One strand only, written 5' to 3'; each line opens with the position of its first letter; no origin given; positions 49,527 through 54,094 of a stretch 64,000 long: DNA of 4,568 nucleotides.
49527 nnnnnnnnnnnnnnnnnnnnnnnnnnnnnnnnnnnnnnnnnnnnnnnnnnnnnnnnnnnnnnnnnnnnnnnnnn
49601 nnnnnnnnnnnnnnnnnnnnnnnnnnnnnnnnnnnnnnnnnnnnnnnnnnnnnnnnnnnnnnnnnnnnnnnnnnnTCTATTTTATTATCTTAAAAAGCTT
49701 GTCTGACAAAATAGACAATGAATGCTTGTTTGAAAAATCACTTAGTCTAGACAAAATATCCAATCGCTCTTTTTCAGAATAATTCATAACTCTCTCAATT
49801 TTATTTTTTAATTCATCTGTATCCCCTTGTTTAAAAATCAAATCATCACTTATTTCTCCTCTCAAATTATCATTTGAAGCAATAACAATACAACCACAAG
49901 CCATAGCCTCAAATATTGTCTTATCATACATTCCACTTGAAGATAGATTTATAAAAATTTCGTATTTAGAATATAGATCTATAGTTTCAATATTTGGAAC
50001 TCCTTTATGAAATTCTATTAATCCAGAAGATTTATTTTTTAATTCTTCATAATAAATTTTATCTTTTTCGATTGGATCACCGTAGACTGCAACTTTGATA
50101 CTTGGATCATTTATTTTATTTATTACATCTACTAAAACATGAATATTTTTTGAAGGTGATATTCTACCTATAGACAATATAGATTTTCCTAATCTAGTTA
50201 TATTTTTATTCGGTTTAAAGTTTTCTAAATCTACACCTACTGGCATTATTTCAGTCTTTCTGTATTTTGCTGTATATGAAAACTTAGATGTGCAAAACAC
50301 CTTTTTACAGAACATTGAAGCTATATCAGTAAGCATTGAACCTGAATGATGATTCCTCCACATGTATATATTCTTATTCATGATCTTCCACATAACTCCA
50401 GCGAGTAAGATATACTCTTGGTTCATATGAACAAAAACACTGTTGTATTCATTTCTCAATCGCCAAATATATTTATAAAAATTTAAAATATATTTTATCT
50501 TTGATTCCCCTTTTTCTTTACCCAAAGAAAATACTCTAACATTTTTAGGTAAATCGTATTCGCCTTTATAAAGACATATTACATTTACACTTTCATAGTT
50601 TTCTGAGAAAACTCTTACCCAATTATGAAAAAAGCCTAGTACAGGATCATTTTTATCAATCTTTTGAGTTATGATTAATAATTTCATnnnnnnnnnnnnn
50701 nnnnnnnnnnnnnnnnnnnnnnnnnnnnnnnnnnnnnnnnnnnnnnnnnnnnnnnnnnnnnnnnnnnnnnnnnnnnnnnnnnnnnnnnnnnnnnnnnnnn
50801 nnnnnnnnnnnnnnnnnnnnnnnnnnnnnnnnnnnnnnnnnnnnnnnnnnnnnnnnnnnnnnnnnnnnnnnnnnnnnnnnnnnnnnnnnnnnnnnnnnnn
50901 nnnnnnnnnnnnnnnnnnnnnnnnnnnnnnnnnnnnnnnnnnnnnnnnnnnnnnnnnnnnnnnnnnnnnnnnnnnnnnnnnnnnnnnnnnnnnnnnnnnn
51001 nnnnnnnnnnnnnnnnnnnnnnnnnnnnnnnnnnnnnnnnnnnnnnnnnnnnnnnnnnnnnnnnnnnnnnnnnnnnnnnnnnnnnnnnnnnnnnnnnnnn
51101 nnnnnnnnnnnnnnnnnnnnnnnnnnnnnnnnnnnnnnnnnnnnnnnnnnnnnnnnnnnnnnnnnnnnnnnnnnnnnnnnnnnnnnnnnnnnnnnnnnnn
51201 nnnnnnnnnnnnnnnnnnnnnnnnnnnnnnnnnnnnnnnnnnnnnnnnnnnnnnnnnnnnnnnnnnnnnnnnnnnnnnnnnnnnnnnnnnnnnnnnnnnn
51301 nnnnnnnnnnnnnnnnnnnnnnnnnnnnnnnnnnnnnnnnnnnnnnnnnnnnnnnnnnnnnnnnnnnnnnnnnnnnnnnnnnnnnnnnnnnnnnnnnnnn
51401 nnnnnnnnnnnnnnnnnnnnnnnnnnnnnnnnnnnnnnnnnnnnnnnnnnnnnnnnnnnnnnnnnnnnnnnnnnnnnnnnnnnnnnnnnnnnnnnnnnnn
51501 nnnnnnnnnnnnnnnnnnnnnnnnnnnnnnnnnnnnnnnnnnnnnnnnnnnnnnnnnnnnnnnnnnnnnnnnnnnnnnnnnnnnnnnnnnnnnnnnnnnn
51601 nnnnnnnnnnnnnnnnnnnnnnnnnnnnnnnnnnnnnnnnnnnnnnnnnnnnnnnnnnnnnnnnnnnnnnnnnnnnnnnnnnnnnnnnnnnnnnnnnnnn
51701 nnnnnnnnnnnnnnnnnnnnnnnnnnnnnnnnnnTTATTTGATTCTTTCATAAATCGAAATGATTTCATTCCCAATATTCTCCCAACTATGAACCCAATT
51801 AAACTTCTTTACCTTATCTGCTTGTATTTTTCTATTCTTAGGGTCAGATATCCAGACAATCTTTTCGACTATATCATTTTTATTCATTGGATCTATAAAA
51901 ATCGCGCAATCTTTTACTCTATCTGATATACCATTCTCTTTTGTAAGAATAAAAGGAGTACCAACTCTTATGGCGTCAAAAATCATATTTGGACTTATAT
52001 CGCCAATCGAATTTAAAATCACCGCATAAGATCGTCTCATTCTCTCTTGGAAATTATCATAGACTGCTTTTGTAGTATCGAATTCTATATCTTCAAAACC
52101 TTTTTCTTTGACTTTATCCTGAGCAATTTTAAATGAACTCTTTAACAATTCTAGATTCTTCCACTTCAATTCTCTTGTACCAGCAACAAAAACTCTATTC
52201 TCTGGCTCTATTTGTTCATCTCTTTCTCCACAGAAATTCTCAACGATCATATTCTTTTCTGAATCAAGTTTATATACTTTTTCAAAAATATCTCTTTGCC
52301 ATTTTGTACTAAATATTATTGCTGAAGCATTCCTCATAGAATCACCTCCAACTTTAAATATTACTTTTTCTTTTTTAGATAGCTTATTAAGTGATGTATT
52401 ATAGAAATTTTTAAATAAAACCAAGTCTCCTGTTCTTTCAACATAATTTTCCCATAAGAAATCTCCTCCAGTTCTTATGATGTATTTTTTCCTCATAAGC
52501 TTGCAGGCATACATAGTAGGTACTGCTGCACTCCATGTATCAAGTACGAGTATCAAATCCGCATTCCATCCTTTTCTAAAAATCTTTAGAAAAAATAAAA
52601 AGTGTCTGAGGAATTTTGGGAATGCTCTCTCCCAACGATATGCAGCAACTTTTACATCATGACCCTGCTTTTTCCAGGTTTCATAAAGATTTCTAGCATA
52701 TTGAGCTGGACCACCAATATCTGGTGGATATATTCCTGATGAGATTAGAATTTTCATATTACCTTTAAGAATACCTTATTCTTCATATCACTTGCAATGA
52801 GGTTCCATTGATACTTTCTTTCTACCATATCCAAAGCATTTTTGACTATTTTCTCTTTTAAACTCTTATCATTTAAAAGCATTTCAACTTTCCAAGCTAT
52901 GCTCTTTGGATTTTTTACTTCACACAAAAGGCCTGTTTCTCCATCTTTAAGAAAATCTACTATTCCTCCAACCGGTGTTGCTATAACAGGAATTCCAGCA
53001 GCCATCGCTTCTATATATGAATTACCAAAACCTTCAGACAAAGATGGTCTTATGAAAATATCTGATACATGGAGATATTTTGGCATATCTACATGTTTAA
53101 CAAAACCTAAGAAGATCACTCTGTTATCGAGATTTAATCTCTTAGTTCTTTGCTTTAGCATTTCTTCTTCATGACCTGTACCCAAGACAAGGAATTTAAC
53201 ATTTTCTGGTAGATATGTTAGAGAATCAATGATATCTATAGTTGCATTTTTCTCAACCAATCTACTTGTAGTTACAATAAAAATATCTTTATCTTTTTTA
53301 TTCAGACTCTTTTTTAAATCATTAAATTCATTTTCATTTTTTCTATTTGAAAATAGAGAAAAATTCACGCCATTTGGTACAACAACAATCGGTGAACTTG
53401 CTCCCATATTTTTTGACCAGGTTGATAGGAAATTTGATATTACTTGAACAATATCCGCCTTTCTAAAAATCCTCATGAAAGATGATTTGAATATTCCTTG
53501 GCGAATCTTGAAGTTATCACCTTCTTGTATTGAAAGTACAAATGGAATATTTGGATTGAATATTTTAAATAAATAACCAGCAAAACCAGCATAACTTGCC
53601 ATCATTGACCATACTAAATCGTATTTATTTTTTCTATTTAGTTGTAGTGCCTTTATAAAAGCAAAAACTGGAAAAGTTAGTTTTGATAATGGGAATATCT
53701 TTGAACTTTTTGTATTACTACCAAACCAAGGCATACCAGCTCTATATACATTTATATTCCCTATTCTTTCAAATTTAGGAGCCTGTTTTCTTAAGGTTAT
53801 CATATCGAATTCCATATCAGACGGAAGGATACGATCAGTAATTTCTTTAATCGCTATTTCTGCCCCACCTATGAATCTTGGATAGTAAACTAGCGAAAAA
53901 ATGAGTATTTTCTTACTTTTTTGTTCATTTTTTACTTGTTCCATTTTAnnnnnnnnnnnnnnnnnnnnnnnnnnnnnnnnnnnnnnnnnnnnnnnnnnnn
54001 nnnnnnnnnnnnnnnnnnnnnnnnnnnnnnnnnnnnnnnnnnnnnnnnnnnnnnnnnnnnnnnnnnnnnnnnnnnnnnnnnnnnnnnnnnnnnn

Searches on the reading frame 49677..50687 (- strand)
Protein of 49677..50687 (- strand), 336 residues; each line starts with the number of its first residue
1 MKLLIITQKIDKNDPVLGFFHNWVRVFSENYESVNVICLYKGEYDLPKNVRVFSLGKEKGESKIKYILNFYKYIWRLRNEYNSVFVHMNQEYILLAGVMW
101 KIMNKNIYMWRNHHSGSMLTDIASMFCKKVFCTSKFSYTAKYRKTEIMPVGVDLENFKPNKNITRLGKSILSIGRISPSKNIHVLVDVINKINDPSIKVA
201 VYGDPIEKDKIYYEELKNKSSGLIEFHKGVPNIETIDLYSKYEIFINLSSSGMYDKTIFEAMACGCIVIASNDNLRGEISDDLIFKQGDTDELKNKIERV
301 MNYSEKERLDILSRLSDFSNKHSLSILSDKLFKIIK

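Call 9: search_protein_families(library=pfam, proteins=[window:49677-50687:-], max_evalue=0.001)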
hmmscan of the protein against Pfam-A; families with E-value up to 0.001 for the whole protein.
window:49677-50687:- (336 aa): 3 families
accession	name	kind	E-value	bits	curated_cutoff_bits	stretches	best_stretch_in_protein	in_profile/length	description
PF00534.26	Glycos_transf_1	-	1.7e-16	60.7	26.4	1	167-306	15-161/172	Glycosyl transferases group 1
PF13692.12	Glyco_trans_1_4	-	1.8e-14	54.6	27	1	168-301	2-140/142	Glycosyl transferases group 1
PF13524.12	Glyco_trans_1_2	-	1.2e-07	32.2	25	1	195-314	13-124/144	Glycosyl transferase-like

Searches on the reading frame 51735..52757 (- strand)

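Call 9: search_protein_families(library=pfam, proteins=[window:51735-52757:-], max_evalue=0.001)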
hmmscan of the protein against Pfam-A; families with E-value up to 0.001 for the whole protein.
window:51735-52757:- (340 aa): 2 families
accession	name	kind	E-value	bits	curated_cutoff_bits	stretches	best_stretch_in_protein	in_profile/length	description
PF13439.12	Glyco_transf_4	-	2.2e-06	28.3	28.5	1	14-174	1-164/170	Glycosyltransferase Family 4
PF13579.12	Glyco_trans_4_4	-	0.00057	20.7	29.7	0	15-41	1-27/158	Glycosyl transferase 4-like domain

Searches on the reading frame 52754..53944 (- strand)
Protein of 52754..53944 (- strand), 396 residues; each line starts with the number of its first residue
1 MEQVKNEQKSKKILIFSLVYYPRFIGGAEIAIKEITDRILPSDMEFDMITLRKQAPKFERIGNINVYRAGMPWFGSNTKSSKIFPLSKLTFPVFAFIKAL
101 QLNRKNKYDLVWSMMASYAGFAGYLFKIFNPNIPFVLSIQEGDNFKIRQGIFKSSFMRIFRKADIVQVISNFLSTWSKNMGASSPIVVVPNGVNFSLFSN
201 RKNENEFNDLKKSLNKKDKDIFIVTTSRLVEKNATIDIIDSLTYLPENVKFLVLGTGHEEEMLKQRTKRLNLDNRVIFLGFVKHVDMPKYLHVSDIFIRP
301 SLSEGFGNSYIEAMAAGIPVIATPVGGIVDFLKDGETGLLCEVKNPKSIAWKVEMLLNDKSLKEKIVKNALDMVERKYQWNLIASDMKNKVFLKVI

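Call 9: search_protein_families(library=pfam, proteins=[window:52754-53944:-], max_evalue=0.001)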
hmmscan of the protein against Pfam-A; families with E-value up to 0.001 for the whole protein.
window:52754-53944:- (396 aa): 5 families
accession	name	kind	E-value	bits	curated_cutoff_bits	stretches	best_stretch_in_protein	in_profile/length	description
PF00534.26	Glycos_transf_1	-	5.7e-40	137.1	26.4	1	208-370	3-169/172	Glycosyl transferases group 1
PF13692.12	Glyco_trans_1_4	-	5.3e-32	111.5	27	1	223-359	4-142/142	Glycosyl transferases group 1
PF13439.12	Glyco_transf_4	-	4.4e-11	43.5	28.5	1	25-195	1-168/170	Glycosyltransferase Family 4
PF13524.12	Glyco_trans_1_2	-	4.6e-09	36.8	25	1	245-385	12-140/144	Glycosyl transferase-like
PF20706.3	GT4-conflict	-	2.6e-07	30.4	26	1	276-335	263-323/385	Family 4 Glycosyltransferase in conflict systems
